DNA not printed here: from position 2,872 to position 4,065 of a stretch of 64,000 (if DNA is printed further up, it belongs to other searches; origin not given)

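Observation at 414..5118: Two non-ribosomal exported-protein genes inserted between rplW and rplB inside the S10 ribosomal-protein operon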

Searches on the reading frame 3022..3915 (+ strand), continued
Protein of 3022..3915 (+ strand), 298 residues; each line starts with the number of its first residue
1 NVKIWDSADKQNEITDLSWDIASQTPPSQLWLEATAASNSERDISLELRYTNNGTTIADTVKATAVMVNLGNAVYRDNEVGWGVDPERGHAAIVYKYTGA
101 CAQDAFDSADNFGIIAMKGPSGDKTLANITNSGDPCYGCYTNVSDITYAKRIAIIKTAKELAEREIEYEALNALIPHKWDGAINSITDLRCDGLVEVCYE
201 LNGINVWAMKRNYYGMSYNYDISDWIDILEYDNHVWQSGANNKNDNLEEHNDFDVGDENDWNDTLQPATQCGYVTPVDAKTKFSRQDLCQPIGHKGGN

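Call 63: search_protein_families(library=pfam, proteins=[L093:2913-3545:+, L093:3582-5060:+, L102:5177-6010:+, L102:4322-5065:+, L103:1782-3122:+, L105:2846-3409:+, L105:7522-8370:+, L107:227-1423:+, L109:5287-8634:+, L109:9136-9759:-], max_evalue=0.001)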
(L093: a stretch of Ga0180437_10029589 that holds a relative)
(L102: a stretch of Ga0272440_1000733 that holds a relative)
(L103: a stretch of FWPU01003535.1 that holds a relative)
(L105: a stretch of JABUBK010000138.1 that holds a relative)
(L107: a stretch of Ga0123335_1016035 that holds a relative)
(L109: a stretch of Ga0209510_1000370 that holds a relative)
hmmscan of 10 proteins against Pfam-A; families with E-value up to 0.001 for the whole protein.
L093:2913-3545:+ (210 aa): 0 families

L093:3582-5060:+ (492 aa): 0 families

L102:5177-6010:+ (277 aa): 18 families
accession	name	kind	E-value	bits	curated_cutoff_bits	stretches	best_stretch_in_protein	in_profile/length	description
PF13847.12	Methyltransf_31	-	4.4e-25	88.5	27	1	37-143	3-113/145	Methyltransferase domain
PF08241.18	Methyltransf_11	-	5.7e-21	75.4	21.2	1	42-138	1-94/95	Methyltransferase domain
PF13649.12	Methyltransf_25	-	6.5e-20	72.1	27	1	41-135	1-97/97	Methyltransferase domain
PF08242.18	Methyltransf_12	-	9.3e-17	62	30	1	42-137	1-98/98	Methyltransferase domain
PF13489.12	Methyltransf_23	-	6e-14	52.5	27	1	22-194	6-162/164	Methyltransferase domain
PF05175.20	MTS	-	3.6e-12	46.7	23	1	24-166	17-166/170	Methyltransferase small domain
PF01209.24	Ubie_methyltran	-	8.5e-10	38.8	20.1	1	23-139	33-151/233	ubiE/COQ5 methyltransferase family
PF02353.26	CMAS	-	9.7e-09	35.4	27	1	19-200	44-219/273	Mycolic acid cyclopropane synthetase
PF02390.23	Methyltransf_4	-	1.3e-08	34.9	24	1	40-98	4-63/173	Putative methyltransferase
PF06325.19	PrmA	-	1e-07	32.2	22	1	34-138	158-257/296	Ribosomal protein L11 methyltransferase (PrmA)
PF08003.17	Methyltransf_9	-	1.2e-06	28.2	23.8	1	23-206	102-273/315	Protein of unknown function (DUF1698)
PF01135.25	PCMT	-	2.7e-06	27.7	20.3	1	33-141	69-173/210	Protein-L-isoaspartate(D-aspartate) O-methyltransferase (PCMT)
PF00891.24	Methyltransf_2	-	6.4e-05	22.8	22.3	1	26-139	51-164/210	O-methyltransferase domain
PF03848.20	TehB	-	0.00016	21.6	20.4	1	40-136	33-129/193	Tellurite resistance protein TehB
PF01555.25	N6_N4_Mtase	-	0.00017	22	26.7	0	114-240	26-176/221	DNA methylase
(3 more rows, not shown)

L102:4322-5065:+ (247 aa): 2 families
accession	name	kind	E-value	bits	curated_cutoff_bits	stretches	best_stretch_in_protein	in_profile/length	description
PF01411.24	tRNA-synt_2c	-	2.5e-06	26.8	30.3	1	16-72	474-530/552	tRNA synthetases class II (A)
PF07973.19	tRNA_SAD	-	1.1e-05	25.8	24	1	198-232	7-43/44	Threonyl and Alanyl tRNA synthetase second additional domain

L103:1782-3122:+ (446 aa): 0 families

L105:2846-3409:+ (187 aa): 1 family
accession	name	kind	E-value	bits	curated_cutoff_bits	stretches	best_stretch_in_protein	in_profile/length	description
PF07963.17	N_methyl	-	5.8e-06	26.1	21.2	1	15-39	2-26/27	Prokaryotic N-terminal methylation motif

L105:7522-8370:+ (282 aa): 0 families

L107:227-1423:+ (398 aa): 0 families

L109:5287-8634:+ (1115 aa): 13 families
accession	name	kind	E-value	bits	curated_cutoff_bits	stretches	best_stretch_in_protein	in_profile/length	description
PF13371.12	TPR_9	-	4.7e-16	59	35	0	521-586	1-63/73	Tetratricopeptide repeat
PF14559.12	TPR_19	-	4e-13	49.9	25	1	1036-1090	3-54/68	Tetratricopeptide repeat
PF13424.12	TPR_12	-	8.6e-13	48.7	30.1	1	990-1054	7-75/77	Tetratricopeptide repeat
PF13428.12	TPR_14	-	1.4e-10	41.2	23.5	0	1062-1090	2-30/44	Tetratricopeptide repeat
PF13525.12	YfiO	-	2.7e-10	40.8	25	0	663-736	6-79/203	Outer membrane lipoprotein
PF13174.12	TPR_6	-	2.7e-09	37.5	26.3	0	1066-1089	5-28/33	Tetratricopeptide repeat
PF13176.12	TPR_7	-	8e-05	22.9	27.9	0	1066-1088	4-26/36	Tetratricopeptide repeat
PF13374.12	TPR_10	-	0.0001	22.7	27.5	0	814-838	6-30/42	Tetratricopeptide repeat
PF22992.2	C2CH-4th_BIRD-IDD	-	0.00021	21.6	26.3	0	232-245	13-26/42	BIRD-IDD transcription factor, fourth C2HC zinc finger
PF13512.12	TPR_18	-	0.00039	21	21.9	0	341-401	21-81/145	Tetratricopeptide repeat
PF13432.12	TPR_16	-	0.00058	20.7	32.7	0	991-1052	2-59/65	Tetratricopeptide repeat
PF07721.20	TPR_4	-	0.00097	20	27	0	1064-1086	4-26/26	Tetratricopeptide repeat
PF07719.23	TPR_2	-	0.00099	19.5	27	0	991-1011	6-26/34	Tetratricopeptide repeat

L109:9136-9759:- (207 aa): 0 families

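Call 64: search_protein_families(library=pfam, proteins=[L116:3237-4541:+, L116:5485-7293:+, L117:2126-3538:+, L120:2565-3362:+, L124:4219-6234:-, L124:9698-10291:+, L133:2132-3607:-, L097:3627-5222:+, L119:2235-4271:+, L138:1681-3447:+], max_evalue=0.001)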
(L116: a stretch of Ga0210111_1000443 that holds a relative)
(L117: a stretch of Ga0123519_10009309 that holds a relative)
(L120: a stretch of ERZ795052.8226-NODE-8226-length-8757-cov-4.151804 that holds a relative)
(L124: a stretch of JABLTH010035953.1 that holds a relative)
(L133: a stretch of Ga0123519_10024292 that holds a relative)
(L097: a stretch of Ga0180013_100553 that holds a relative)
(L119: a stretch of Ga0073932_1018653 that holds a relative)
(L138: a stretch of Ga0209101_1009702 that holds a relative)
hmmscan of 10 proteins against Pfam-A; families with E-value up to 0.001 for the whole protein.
L116:3237-4541:+ (434 aa): 0 families

L116:5485-7293:+ (602 aa): 2 families
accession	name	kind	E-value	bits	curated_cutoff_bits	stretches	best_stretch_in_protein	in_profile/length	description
PF01663.27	Phosphodiest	-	1.8e-27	97.3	23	1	74-373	15-248/342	Type I phosphodiesterase / nucleotide pyrophosphatase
PF00884.28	Sulfatase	-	0.00036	20.4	25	0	312-348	211-247/301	Sulfatase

L117:2126-3538:+ (470 aa): 3 families
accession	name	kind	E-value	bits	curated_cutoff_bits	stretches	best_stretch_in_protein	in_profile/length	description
PF00884.28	Sulfatase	-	8.3e-49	166.9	25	1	6-354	2-301/301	Sulfatase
PF16347.10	SGSH_C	-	6e-22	78.9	29.3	1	301-455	1-150/154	N-sulphoglucosamine sulphohydrolase, C-terminal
PF01663.27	Phosphodiest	-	2.4e-16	60.7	23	2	8-82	2-72/342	Type I phosphodiesterase / nucleotide pyrophosphatase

L120:2565-3362:+ (265 aa): 0 families

L124:4219-6234:- (671 aa): 2 families
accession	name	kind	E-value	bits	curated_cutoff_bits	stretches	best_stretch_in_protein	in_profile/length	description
PF13520.12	AA_permease_2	-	3.5e-19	69.5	27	1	61-449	20-405/427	Amino acid permease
PF00324.27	AA_permease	-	2.7e-08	33.4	24.6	1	60-407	19-373/470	Amino acid permease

L124:9698-10291:+ (197 aa): 0 families

L133:2132-3607:- (491 aa): 4 families
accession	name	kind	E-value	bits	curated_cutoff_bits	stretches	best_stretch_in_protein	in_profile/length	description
PF01041.23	DegT_DnrJ_EryC1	-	1.3e-93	314.5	19.8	1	93-408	4-308/360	DegT/DnrJ/EryC1/StrS aminotransferase family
PF00155.27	Aminotran_1_2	-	1.4e-07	31.5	19.7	1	117-212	46-160/361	Aminotransferase class I and II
PF01053.26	Cys_Met_Meta_PP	-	4.6e-07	29.2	27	1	113-241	52-180/381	Cys/Met metabolism PLP-dependent enzyme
PF01212.27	Beta_elim_lyase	-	6.9e-06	26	27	1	113-293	32-215/288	Beta-eliminating lyase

L097:3627-5222:+ (532 aa): 1 family
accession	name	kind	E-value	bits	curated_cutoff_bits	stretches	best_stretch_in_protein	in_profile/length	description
PF00118.29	Cpn60_TCP1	-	7.6e-79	266.1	34.3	1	25-524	1-488/490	TCP-1/cpn60 chaperonin family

L119:2235-4271:+ (678 aa): 3 families
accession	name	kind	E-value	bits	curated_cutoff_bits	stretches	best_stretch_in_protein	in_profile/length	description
PF07882.17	Fucose_iso_N2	-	5.9e-55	186.1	22.3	1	260-443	1-180/180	L-fucose isomerase, second N-terminal domain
PF07881.17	Fucose_iso_N1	-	9.3e-36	123.6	28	1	89-259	2-169/169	L-fucose isomerase, first N-terminal domain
PF02952.23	Fucose_iso_C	-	1.7e-17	63.8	29.3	1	481-646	3-143/143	L-fucose isomerase, C-terminal domain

L138:1681-3447:+ (588 aa): 0 families
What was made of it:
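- Tried and rejected: Twenty flanking genes are of diverse function (calls 63, 64).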

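Call 70: search_protein_families(library=pfam, proteins=[L089:6791-7828:+, L097:3288-3575:+], max_evalue=0.1)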
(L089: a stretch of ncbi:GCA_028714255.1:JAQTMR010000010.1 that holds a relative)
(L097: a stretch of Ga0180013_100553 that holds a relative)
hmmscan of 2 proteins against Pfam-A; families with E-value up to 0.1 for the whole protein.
L089:6791-7828:+ (346 aa): 1 family
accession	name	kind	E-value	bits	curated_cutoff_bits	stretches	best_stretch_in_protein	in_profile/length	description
PF20206.4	Tra1_ring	-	0.016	13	27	1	173-334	1121-1271/1682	Tra1 HEAT repeat ring region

L097:3288-3575:+ (96 aa): 2 families
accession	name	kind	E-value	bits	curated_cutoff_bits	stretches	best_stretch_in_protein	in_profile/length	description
PF00166.26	Cpn10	-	5.8e-36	122.9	21.1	1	2-94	1-93/93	Chaperonin 10 Kd subunit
PF10794.15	DUF2606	-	0.018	15.2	25.4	1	28-75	70-115/134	Protein of unknown function (DUF2606)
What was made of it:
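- Tried and rejected: One exception is worth noting: in L097 the pair sits just upstream of groES-groEL (calls 64, 70).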

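Call 91: fold_search(model_id=the predicted structure, library=viral)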
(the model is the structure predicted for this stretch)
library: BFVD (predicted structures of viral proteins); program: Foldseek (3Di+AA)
matches with E <= 10: 177; with E <= 0.001: 0
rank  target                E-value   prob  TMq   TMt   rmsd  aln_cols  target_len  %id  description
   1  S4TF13                1.9e-01  0.04  0.09  0.08  19.4       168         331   17  ATP-dependent helicase Rep [uncultured marine virus]
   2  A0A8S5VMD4            4.5e-01  0.08  0.13  0.20  14.7       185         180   11  (no name in the UniProt tables at hand)
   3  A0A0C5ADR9            4.5e-01  0.03  0.11  0.11  18.0       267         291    7  Uncharacterized protein [Mycobacterium phage Kratio]
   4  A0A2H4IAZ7            5.7e-01  0.09  0.08  0.12  13.6        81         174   11  Uncharacterized protein [Erwinia phage vB_EamM_Y3]
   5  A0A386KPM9            8.1e-01  0.08  0.11  0.18  16.1       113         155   11  Uncharacterized protein [Microbacterium phage ValentiniPuff]
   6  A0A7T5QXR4            9.7e-01  0.02  0.07  0.10  16.0       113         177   10  Nudix hydrolase domain-containing protein [Cronobacter phage A24]
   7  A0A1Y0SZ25            1.0e+00  0.06  0.07  0.09  15.4        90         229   13  Uncharacterized protein [Pseudomonas phage Phabio]
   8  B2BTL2                1.1e+00  0.06  0.11  0.15   8.8        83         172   16  Uncharacterized protein [Lactococcus phage 1706]
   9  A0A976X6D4            1.1e+00  0.04  0.08  0.05  21.4        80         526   20  (no name in the UniProt tables at hand)
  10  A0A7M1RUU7            1.2e+00  0.08  0.06  0.14  17.7        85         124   14  Uncharacterized protein [uncultured phage cr130_1]
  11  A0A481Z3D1            1.4e+00  0.03  0.07  0.17  18.8        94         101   13  Uncharacterized protein [Pithovirus LCPAC103]
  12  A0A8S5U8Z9            1.5e+00  0.10  0.09  0.14  18.1        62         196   11  Uncharacterized protein [Siphoviridae sp. ctnMR5]
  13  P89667                1.6e+00  0.03  0.07  0.08  13.2        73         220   12  Capsid protein (Fragment) [San Miguel sea lion virus]
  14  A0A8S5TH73            1.6e+00  0.02  0.09  0.04  18.3       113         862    9  Uncharacterized protein [Siphoviridae sp. ctTfn5]
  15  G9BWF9                1.7e+00  0.02  0.08  0.10  13.6       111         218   13  (no name in the UniProt tables at hand)
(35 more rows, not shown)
